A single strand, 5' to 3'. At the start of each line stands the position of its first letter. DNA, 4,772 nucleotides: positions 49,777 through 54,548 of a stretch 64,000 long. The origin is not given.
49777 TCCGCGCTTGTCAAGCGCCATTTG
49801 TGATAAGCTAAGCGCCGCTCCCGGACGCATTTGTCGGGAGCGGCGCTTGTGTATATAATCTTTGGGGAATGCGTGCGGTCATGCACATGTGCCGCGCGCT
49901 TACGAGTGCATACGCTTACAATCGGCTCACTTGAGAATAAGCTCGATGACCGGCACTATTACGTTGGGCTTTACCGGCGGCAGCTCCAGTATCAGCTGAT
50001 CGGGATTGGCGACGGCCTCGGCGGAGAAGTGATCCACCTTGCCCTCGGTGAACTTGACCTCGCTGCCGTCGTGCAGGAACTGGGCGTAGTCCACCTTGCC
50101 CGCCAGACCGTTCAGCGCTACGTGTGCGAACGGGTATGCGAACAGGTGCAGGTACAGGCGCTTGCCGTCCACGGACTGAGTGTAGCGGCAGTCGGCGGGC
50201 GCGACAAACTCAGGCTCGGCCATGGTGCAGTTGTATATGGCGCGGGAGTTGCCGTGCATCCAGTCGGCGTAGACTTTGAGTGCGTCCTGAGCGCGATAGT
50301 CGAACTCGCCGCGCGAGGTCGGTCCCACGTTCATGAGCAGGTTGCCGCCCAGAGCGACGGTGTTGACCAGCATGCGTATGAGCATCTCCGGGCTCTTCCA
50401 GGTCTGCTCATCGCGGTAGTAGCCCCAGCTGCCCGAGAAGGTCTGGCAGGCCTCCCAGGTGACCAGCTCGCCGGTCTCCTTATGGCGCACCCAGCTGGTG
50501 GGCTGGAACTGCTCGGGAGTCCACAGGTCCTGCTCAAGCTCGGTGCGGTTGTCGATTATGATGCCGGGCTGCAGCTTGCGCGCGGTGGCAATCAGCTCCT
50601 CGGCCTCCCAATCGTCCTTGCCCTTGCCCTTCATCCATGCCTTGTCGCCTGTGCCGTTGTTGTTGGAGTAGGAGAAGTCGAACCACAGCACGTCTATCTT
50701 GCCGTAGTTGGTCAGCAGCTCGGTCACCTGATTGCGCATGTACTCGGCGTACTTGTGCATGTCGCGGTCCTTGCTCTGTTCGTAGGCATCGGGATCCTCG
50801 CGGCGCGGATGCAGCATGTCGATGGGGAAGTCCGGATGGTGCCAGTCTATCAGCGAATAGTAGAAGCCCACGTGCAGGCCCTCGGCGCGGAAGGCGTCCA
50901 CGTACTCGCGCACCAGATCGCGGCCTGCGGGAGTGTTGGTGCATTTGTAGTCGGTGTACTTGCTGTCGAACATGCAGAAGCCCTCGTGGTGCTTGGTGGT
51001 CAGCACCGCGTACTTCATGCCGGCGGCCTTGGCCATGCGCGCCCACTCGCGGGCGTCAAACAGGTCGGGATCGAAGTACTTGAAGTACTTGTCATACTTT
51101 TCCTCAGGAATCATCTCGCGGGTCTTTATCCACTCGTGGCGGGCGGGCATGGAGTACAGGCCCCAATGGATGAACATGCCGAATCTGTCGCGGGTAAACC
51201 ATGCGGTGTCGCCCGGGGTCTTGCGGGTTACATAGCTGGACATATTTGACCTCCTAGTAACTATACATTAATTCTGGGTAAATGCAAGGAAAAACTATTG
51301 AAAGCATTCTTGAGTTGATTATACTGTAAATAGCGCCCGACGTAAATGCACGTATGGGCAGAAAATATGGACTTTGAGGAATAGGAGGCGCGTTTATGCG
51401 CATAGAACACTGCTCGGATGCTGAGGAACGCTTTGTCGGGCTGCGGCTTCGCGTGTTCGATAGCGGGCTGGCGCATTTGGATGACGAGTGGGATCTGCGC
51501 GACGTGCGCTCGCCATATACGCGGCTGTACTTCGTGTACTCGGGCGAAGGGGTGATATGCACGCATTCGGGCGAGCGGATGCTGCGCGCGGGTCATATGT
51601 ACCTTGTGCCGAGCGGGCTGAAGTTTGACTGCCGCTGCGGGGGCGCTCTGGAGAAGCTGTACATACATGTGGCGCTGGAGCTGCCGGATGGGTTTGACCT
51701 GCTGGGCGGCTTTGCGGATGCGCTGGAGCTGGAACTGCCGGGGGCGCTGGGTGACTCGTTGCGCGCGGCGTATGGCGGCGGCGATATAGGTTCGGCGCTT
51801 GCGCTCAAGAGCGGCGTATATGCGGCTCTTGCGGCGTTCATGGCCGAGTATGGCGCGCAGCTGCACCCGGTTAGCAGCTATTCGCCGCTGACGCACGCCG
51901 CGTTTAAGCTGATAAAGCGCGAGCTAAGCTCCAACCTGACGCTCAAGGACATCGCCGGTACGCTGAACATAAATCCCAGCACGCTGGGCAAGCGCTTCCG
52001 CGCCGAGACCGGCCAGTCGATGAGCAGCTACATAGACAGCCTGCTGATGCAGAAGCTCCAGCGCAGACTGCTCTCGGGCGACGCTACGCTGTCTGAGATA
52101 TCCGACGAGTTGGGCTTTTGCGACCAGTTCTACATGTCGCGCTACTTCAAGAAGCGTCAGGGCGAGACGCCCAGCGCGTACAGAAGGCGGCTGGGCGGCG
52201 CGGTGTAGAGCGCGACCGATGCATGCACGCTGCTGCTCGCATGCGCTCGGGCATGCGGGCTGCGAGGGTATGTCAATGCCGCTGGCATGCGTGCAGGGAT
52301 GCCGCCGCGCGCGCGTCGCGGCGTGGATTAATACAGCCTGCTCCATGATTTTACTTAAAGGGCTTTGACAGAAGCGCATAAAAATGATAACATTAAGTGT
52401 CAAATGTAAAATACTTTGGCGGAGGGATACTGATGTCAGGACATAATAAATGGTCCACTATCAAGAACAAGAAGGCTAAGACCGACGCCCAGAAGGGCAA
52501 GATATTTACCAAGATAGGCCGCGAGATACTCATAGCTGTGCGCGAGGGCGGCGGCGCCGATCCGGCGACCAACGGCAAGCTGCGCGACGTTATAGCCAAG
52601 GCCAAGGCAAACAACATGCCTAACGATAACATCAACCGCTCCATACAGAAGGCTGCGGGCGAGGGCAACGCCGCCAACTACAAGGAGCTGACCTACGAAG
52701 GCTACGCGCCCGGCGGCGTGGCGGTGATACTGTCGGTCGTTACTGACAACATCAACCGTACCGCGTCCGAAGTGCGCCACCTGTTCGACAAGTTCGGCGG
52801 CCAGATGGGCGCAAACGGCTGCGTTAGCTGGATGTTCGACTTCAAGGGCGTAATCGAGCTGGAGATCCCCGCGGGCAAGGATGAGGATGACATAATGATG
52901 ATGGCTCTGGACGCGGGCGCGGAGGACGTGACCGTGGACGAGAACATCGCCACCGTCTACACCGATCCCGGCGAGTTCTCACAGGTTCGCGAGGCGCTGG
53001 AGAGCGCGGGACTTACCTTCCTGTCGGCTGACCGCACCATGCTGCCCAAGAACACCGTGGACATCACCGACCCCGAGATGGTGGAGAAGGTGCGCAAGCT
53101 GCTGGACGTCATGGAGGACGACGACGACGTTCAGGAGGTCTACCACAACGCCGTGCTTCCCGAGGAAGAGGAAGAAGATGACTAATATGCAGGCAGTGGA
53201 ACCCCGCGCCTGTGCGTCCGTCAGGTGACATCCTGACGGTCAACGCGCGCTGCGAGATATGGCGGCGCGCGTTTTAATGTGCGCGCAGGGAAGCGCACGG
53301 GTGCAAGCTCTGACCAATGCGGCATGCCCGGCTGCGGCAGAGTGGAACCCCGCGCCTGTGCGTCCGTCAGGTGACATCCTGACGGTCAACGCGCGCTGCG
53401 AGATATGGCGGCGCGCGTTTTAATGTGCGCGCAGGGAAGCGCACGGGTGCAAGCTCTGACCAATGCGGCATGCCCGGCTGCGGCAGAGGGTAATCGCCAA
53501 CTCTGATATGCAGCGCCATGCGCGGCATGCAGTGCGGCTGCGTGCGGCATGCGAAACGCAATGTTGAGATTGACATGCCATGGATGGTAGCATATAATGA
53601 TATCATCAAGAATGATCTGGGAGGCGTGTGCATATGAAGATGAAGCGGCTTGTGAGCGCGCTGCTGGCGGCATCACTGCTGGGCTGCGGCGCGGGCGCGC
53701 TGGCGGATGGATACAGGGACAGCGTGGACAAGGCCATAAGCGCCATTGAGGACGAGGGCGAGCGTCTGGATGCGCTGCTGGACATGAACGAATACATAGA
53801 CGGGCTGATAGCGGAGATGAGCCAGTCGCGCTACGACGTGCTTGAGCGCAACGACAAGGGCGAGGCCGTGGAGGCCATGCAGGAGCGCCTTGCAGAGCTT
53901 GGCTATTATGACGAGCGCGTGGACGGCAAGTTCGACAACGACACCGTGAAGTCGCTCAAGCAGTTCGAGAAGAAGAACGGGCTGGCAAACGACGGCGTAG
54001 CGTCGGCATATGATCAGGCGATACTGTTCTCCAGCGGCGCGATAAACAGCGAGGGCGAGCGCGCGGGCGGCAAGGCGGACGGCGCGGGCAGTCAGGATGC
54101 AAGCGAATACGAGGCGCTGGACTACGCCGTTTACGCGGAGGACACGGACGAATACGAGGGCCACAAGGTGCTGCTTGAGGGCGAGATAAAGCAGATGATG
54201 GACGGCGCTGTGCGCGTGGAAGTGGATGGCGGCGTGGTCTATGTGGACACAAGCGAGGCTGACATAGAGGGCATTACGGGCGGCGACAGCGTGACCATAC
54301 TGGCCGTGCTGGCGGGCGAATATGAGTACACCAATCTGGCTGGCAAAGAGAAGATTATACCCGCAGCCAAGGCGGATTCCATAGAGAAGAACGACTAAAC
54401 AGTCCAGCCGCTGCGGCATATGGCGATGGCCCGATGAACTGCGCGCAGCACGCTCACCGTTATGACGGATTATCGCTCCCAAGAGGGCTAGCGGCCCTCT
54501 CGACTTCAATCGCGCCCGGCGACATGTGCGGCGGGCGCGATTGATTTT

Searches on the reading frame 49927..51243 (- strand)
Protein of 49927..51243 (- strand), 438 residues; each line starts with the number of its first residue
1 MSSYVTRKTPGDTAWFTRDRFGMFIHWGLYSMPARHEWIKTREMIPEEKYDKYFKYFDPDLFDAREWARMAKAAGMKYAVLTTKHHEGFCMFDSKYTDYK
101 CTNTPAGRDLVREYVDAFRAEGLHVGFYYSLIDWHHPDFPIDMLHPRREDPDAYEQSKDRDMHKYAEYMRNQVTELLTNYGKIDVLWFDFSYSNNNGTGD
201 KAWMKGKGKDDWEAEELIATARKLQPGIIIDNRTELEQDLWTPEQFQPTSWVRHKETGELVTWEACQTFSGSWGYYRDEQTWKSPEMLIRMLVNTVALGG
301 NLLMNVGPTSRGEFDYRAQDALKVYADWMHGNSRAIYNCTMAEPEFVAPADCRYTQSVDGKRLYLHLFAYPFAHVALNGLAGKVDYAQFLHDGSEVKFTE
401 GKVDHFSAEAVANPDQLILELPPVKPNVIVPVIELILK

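Call 19: search_protein_families(library=pfam, proteins=[window:49927-51243:-], max_evalue=0.001)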
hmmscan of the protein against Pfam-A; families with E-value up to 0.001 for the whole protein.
window:49927-51243:- (438 aa): 2 families
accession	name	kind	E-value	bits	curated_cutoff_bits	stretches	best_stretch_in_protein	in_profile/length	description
PF01120.23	Alpha_L_fucos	-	4.4e-89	299.7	25.2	1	14-333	28-344/345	Alpha-L-fucosidase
PF14871.12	GHL6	-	4.6e-05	24.1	35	1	63-130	1-65/132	Hypothetical glycosyl hydrolase 6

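Call 35: find_encoding_contigs(protein=window:49927-51243:-, flank=4000, max_places=10)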
Protein window:49927-51243:- (438 aa): 5 contigs read that carry it; 2 places shown.
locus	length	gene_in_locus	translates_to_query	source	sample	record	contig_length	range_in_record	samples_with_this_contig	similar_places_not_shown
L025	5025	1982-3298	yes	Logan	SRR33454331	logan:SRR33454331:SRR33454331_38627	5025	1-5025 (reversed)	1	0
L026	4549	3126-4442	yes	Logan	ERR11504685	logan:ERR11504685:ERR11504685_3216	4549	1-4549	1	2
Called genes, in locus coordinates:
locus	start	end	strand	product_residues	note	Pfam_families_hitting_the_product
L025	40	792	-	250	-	PF20772:TACO1_YebC_N, PF01709:Transcrip_reg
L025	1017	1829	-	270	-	PF00165:HTH_AraC, PF12833:HTH_18, PF00165:HTH_AraC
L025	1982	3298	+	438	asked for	PF01120:Alpha_L_fucos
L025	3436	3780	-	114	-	-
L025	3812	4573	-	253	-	PF00571:CBS (faint)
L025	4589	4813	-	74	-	-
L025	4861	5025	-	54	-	?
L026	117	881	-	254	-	PF01471:PG_binding_1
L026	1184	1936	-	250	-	PF20772:TACO1_YebC_N, PF01709:Transcrip_reg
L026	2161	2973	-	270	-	PF00165:HTH_AraC, PF12833:HTH_18, PF00165:HTH_AraC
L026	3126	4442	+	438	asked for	PF01120:Alpha_L_fucos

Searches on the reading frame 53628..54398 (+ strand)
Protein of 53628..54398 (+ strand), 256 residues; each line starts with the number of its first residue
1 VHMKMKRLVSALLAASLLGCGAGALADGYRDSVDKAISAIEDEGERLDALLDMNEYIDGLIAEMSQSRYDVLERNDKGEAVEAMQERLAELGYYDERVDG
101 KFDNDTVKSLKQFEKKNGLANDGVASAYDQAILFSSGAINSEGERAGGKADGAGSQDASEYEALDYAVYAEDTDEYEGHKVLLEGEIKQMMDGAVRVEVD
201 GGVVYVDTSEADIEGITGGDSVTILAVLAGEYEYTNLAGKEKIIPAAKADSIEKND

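Call 19: search_protein_families(library=pfam, proteins=[window:53628-54398:+], max_evalue=0.001)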
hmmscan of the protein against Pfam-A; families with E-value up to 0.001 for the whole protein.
window:53628-54398:+ (256 aa): 2 families
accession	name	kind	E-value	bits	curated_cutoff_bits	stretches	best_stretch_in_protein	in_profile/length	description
PF01471.23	PG_binding_1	-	3.3e-14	53.2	23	1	78-126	2-50/57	Putative peptidoglycan binding domain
PF08823.16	PG_binding_2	-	0.00017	22.2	21.1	1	72-117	9-54/74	Putative peptidoglycan binding domain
